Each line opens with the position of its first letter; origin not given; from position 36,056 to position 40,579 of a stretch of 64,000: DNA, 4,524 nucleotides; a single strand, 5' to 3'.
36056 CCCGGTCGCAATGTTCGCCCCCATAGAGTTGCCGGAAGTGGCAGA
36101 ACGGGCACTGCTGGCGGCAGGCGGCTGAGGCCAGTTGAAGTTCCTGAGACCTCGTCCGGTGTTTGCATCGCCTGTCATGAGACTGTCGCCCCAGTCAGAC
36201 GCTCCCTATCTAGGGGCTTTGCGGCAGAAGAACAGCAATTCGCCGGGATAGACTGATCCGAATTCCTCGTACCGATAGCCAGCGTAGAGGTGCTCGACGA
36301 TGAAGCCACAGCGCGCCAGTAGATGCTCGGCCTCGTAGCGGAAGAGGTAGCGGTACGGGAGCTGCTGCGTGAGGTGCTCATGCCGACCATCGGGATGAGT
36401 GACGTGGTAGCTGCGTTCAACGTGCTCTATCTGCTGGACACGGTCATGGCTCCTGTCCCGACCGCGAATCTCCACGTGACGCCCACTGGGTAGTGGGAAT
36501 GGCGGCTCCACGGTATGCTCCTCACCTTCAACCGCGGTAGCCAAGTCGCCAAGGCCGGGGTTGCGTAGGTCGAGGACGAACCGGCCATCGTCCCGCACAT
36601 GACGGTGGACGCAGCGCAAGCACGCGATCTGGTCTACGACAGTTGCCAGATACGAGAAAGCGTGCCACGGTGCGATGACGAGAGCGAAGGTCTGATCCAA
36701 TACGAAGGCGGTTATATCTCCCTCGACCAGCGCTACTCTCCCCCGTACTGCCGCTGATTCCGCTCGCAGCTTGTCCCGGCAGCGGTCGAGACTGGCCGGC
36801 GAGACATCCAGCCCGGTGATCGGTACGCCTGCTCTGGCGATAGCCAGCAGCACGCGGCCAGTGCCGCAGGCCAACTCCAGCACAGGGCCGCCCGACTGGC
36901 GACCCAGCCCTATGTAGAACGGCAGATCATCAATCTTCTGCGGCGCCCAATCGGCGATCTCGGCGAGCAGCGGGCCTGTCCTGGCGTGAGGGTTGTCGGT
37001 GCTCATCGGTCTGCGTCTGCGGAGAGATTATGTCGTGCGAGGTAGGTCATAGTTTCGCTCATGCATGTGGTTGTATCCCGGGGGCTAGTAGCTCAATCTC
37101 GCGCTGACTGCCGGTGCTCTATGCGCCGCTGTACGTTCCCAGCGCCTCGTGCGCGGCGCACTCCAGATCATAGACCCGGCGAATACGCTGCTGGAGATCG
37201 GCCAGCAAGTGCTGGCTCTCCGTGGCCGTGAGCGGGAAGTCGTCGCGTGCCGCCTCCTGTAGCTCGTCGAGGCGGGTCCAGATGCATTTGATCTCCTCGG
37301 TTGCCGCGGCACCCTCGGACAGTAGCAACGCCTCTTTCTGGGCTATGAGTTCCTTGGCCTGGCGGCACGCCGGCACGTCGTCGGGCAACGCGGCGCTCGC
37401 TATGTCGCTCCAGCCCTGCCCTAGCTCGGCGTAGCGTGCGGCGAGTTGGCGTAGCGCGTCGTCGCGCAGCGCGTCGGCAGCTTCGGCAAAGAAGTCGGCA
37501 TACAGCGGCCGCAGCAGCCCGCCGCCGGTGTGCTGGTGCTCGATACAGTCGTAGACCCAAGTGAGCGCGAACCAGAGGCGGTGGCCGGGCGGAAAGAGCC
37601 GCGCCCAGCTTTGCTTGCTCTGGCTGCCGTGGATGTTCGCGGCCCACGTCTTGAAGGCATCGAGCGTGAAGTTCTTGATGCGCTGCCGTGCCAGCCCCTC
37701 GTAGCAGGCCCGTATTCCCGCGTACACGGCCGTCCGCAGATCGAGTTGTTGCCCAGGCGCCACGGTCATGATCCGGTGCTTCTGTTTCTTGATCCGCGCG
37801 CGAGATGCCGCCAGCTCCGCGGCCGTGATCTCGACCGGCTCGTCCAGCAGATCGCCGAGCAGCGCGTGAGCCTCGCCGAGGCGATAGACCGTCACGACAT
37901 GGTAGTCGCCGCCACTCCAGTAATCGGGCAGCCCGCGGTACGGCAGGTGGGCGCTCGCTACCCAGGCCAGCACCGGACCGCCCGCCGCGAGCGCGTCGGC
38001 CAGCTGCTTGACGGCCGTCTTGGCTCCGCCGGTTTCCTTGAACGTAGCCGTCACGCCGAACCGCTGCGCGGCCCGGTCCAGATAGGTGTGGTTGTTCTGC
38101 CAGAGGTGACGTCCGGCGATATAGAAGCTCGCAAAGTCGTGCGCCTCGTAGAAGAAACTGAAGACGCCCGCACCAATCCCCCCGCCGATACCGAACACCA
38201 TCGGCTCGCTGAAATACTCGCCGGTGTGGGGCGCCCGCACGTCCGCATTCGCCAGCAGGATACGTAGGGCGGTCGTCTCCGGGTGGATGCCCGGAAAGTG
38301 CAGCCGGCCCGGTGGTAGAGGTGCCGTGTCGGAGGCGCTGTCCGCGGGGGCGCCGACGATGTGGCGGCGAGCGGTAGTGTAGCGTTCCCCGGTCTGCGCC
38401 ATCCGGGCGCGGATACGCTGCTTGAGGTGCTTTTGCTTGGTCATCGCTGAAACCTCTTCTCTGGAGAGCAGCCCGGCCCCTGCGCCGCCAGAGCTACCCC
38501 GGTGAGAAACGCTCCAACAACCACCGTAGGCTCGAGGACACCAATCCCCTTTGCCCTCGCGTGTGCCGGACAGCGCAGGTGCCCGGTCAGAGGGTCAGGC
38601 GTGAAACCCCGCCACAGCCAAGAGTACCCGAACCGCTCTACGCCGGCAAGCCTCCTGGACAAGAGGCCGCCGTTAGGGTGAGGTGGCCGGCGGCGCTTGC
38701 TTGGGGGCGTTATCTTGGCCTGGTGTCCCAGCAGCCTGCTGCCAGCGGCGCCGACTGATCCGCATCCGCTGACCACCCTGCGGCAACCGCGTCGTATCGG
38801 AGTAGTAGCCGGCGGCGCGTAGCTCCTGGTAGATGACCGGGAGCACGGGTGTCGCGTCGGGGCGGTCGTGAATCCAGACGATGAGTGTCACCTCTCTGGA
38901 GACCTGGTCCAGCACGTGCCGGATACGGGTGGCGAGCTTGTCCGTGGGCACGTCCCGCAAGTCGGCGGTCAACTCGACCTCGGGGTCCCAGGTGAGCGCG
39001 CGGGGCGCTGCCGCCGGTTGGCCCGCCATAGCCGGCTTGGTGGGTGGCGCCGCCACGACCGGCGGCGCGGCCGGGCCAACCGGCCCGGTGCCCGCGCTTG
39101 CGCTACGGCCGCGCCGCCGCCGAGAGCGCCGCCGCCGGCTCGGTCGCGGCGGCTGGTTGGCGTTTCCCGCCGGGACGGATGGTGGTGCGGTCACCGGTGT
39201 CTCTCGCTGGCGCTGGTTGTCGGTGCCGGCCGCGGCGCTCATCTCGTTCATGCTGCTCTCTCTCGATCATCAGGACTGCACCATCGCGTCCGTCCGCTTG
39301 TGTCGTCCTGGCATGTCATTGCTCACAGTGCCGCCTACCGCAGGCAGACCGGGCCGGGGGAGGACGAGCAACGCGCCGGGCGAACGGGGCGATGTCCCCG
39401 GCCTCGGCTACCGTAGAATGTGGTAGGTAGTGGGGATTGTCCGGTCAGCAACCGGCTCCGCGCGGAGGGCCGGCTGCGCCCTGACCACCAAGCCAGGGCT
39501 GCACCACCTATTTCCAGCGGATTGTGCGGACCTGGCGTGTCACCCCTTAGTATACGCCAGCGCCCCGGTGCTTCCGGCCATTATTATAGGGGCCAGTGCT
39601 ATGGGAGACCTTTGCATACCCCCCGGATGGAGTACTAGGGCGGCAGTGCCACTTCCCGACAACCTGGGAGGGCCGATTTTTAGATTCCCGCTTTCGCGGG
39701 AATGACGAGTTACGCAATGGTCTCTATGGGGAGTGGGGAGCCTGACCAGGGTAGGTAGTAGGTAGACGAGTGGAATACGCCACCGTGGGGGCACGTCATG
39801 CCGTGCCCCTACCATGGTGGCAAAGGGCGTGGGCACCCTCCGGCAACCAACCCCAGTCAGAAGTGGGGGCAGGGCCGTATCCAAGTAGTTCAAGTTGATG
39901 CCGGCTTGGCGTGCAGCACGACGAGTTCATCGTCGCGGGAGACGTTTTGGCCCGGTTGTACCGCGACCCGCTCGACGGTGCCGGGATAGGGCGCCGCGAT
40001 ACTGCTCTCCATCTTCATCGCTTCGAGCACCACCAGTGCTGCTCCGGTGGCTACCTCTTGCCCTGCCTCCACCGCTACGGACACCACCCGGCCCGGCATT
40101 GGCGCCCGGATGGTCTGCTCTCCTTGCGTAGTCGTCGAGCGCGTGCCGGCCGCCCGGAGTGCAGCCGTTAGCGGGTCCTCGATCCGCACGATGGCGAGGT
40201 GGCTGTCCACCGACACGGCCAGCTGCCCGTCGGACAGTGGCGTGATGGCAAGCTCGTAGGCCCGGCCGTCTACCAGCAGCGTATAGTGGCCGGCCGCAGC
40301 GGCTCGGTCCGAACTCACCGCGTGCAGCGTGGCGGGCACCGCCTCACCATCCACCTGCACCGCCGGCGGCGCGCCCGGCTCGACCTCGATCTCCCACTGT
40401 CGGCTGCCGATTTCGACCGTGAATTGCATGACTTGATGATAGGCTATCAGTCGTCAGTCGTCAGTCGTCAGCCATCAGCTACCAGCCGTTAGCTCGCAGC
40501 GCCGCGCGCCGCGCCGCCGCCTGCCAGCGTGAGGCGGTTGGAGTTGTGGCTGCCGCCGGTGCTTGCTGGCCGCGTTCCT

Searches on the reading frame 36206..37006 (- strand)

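Call 49: search_protein_families(library=pfam, proteins=[window:36206-37006:-], max_evalue=0.00001)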
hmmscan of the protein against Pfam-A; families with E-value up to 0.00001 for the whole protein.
window:36206-37006:- (266 aa): 5 families
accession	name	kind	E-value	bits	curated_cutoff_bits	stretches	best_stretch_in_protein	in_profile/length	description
PF13649.12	Methyltransf_25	-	7.8e-15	55.8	27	1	42-141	1-97/97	Methyltransferase domain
PF08242.18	Methyltransf_12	-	3.4e-12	47.4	30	1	43-143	1-98/98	Methyltransferase domain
PF13847.12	Methyltransf_31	-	1.3e-11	44.8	27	1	38-149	3-113/145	Methyltransferase domain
PF08241.18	Methyltransf_11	-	5.9e-11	43.3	21.2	1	43-145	1-95/95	Methyltransferase domain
PF13489.12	Methyltransf_23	-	9.8e-09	35.6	27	1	34-152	18-123/164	Methyltransferase domain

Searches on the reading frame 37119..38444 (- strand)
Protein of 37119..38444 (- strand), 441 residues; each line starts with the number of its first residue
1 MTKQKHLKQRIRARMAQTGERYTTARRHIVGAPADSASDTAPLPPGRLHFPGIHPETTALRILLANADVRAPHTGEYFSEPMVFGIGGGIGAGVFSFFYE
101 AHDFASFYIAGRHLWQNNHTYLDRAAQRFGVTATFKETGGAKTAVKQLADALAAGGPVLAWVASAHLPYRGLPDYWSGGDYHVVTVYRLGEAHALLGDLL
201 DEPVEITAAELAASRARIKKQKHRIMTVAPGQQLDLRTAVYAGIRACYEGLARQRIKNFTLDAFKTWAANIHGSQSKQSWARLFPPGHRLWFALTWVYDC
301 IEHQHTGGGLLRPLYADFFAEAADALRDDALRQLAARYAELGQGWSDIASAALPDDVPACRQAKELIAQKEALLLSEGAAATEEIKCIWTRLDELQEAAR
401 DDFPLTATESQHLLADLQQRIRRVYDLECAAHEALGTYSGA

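Call 49: search_protein_families(library=pfam, proteins=[window:37119-38444:-], max_evalue=0.00001)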
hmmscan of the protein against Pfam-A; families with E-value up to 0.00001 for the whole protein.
window:37119-38444:- (441 aa): 2 families
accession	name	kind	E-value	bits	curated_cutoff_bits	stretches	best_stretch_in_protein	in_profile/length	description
PF16169.10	DUF4872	-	1.3e-20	74.3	28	1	214-355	9-144/173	Domain of unknown function (DUF4872)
PF14399.12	BtrH_N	-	4.6e-16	59.7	29.7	1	54-187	1-120/134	Butirosin biosynthesis protein H, N-terminal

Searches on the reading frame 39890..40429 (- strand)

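Call 49: search_protein_families(library=pfam, proteins=[window:39890-40429:-], max_evalue=0.00001)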
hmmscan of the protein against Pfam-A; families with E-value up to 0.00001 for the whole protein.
window:39890-40429:- (179 aa): 4 families
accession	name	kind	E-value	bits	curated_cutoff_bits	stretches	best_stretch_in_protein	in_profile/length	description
PF00364.28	Biotin_lipoyl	-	4.8e-17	62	22.1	1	106-172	2-73/73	Biotin-requiring enzyme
PF13533.13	Biotin_lipoyl_2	-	9.8e-11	41.6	29.8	0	105-135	1-31/32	Biotin-lipoyl like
PF13437.12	HlyD_3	-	1.5e-08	35.8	22.2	0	144-172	2-30/106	HlyD family secretion protein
PF16576.10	HlyD_D23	-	3.9e-06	26.7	30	0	70-136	78-140/214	Barrel-sandwich domain of CusB or HlyD membrane-fusion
